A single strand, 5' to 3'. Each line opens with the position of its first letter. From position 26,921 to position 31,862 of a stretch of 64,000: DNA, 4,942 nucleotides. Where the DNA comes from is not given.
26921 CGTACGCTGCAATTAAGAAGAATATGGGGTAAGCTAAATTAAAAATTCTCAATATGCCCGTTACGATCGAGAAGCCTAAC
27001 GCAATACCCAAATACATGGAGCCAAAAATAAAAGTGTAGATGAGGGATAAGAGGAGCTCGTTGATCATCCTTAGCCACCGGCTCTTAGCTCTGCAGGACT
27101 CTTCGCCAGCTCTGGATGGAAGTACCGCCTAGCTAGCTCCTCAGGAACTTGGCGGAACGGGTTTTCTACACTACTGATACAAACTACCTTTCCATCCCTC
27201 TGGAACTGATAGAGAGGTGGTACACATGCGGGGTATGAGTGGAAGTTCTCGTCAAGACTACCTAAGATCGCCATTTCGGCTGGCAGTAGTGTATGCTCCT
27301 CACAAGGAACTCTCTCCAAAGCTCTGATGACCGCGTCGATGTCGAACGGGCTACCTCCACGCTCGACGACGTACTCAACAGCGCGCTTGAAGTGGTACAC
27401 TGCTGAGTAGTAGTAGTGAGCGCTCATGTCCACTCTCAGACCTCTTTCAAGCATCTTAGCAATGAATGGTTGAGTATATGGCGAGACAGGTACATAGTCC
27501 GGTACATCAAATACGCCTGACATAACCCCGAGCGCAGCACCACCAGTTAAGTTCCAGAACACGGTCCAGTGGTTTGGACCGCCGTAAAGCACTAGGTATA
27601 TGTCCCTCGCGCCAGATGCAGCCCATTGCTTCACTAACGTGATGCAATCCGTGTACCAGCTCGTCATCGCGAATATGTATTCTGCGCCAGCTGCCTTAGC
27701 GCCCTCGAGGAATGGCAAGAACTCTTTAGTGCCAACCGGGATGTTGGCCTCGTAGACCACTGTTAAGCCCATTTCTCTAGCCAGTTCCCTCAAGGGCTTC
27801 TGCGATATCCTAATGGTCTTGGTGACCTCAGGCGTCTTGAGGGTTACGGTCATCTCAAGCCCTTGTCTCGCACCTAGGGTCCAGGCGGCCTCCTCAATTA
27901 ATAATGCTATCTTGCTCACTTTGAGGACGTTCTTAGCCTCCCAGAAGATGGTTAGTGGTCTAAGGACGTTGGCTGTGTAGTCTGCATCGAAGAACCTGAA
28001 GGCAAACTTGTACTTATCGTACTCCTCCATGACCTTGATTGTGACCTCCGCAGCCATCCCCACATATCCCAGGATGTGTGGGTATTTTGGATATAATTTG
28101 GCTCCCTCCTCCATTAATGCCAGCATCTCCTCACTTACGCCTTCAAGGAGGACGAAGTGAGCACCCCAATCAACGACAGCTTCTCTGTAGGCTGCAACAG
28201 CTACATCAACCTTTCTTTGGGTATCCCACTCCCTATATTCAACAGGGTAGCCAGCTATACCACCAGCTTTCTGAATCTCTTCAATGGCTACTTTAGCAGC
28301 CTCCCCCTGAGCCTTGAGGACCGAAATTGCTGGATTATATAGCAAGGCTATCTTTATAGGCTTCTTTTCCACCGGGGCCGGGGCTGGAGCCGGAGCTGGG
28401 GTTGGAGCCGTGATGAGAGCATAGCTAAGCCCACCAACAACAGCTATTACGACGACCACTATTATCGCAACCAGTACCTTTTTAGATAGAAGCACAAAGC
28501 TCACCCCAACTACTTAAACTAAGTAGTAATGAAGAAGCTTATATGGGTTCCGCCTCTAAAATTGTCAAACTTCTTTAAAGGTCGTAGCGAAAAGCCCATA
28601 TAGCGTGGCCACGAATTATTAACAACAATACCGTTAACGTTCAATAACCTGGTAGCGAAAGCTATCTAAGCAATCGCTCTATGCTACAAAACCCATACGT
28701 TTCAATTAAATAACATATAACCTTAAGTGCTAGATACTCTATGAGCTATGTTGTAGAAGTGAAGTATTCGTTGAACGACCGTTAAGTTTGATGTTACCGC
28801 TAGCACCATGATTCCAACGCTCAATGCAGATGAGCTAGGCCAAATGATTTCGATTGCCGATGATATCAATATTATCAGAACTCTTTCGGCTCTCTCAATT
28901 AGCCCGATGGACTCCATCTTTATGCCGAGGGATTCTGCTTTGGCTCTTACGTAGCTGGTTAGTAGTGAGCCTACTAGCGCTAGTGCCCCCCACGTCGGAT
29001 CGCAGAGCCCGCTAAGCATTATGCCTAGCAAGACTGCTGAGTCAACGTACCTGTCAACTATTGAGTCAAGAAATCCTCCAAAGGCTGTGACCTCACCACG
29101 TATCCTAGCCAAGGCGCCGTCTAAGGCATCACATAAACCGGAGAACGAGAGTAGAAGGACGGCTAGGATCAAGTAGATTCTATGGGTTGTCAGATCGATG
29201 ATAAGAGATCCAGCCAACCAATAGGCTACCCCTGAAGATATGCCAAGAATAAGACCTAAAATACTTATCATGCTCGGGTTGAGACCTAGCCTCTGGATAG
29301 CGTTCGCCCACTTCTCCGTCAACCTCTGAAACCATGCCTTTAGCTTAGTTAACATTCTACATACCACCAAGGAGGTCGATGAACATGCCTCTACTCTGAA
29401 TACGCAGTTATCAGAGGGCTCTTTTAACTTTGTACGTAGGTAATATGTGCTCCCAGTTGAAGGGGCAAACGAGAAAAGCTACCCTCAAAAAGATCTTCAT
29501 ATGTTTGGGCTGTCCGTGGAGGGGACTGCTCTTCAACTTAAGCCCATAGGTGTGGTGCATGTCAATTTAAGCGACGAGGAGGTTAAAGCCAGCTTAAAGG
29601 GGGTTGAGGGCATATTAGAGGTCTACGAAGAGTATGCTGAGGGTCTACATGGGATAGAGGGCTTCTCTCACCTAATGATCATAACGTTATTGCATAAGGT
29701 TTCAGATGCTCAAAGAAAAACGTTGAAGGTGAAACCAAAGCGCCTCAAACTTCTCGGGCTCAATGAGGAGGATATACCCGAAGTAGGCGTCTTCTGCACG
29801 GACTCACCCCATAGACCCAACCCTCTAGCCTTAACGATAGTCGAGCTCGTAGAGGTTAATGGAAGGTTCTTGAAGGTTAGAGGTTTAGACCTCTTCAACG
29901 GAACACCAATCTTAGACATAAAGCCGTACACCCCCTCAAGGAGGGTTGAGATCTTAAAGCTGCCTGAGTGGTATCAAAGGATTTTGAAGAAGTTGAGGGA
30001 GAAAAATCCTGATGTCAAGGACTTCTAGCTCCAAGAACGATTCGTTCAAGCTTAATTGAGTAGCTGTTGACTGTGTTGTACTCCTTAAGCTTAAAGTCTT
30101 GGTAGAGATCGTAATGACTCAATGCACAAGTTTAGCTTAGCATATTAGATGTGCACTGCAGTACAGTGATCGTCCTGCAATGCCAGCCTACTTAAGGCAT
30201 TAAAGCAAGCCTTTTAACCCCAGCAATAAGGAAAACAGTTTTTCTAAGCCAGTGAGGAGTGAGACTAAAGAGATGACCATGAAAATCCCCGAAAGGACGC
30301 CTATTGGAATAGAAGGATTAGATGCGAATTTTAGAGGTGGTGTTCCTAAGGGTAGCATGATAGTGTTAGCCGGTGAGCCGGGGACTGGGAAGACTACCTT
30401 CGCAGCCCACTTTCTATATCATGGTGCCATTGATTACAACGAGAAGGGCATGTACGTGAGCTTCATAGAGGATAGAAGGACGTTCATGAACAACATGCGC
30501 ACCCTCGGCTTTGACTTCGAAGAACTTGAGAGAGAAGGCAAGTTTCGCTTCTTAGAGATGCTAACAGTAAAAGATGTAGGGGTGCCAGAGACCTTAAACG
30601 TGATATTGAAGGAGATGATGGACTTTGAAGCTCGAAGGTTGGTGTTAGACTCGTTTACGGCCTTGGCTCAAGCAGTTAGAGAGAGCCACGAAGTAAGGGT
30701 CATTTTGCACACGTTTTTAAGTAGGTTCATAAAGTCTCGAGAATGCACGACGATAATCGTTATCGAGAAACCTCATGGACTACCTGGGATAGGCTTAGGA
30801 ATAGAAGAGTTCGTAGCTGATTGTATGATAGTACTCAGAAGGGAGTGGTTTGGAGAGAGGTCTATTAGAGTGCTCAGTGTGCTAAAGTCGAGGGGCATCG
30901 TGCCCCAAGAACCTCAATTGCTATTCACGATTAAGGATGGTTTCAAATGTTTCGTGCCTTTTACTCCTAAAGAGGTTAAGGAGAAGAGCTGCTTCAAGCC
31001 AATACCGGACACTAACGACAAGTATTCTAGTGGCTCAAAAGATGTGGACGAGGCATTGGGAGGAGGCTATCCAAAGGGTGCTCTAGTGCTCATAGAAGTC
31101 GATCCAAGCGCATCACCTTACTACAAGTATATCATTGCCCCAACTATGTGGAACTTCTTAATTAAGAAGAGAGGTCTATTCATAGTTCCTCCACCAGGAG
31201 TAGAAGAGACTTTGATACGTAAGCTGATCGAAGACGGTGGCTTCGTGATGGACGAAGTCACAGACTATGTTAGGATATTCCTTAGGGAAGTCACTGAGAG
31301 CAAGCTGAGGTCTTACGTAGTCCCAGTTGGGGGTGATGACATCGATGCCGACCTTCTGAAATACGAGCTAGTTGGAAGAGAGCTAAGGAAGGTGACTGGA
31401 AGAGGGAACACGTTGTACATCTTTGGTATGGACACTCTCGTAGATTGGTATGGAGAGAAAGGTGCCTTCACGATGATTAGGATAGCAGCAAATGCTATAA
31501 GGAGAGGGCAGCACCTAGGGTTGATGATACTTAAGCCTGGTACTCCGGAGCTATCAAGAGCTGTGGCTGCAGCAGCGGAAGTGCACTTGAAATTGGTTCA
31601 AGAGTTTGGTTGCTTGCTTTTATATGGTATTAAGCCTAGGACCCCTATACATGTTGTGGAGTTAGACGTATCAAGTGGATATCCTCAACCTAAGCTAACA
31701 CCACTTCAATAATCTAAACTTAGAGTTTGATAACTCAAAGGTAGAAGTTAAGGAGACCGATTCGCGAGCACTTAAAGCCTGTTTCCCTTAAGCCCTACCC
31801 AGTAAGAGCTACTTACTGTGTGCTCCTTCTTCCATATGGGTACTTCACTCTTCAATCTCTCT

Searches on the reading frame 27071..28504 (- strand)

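Call 103: search_protein_families(library=pfam, proteins=[window:27071-28504:-], max_evalue=0.00001)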
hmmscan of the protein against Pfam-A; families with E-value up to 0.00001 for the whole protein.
window:27071-28504:- (477 aa): 1 family
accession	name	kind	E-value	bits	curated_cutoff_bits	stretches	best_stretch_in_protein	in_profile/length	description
PF13458.12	Peripla_BP_6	-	8.4e-29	101.7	31.7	2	236-402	153-313/343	Periplasmic binding protein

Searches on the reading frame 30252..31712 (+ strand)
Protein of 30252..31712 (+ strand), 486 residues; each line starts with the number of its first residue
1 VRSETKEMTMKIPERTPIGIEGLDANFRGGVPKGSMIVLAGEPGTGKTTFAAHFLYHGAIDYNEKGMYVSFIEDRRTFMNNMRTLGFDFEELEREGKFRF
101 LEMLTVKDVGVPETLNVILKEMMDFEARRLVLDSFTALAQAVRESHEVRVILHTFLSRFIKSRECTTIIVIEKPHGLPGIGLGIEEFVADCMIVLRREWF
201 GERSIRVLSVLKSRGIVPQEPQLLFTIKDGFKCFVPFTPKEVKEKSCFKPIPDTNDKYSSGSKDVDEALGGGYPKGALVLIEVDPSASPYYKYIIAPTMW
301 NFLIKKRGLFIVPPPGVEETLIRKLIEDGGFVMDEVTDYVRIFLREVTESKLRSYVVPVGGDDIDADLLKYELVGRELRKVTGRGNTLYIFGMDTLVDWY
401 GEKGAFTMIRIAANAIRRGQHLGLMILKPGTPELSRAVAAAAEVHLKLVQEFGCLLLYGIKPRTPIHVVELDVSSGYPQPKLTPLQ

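Call 63: search_protein_families(library=pfam, proteins=[window:30252-31712:+], max_evalue=0.1)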
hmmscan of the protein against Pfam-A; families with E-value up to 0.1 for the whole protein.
window:30252-31712:+ (486 aa): 15 families
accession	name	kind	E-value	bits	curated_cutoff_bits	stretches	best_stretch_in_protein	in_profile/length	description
PF06745.19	ATPase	-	6.1e-53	180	26.6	1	17-229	2-221/231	KaiC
PF20440.3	GvpD_bR2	-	2.1e-09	37.7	27.9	1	248-321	2-76/254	GvpD basic region 2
PF13481.12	AAA_25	-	6.8e-08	32.8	27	1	26-151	25-147/195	AAA domain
PF23442.1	DUF7125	-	2e-05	24.2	29.1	0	16-50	4-38/207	Family of unknown function (DUF7125)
PF00154.27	RecA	-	3.4e-05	23.9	27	1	23-92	40-107/262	recA bacterial DNA recombination protein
PF03796.21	DnaB_C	-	5e-05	23.2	27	1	19-73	5-58/255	DnaB-like helicase C terminal domain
PF05729.18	NACHT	-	0.00036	20.8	26.7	1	36-183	2-139/167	NACHT domain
PF20720.3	nSTAND3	-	0.00061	20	27.2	1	35-79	18-61/155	Novel STAND NTPase 3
PF05625.17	PAXNEB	-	0.0012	18.5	28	1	250-286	10-47/366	PAXNEB protein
PF07088.17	GvpD_P-loop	-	0.0017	18.7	24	1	34-81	10-55/189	GvpD gas vesicle protein, P-loop domain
PF13191.12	AAA_16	-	0.004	18.1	32.6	1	33-69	21-55/167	AAA ATPase domain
PF13479.12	AAA_24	-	0.0041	17.4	27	1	35-57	3-24/195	AAA domain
PF13401.12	AAA_22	-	0.01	16.6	27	1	35-57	6-28/130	AAA domain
PF00005.33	ABC_tran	-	0.057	14.5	25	1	30-55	7-32/137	ABC transporter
PF02367.23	TsaE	-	0.096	13.1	26.6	0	31-55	18-42/128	Threonylcarbamoyl adenosine biosynthesis protein TsaE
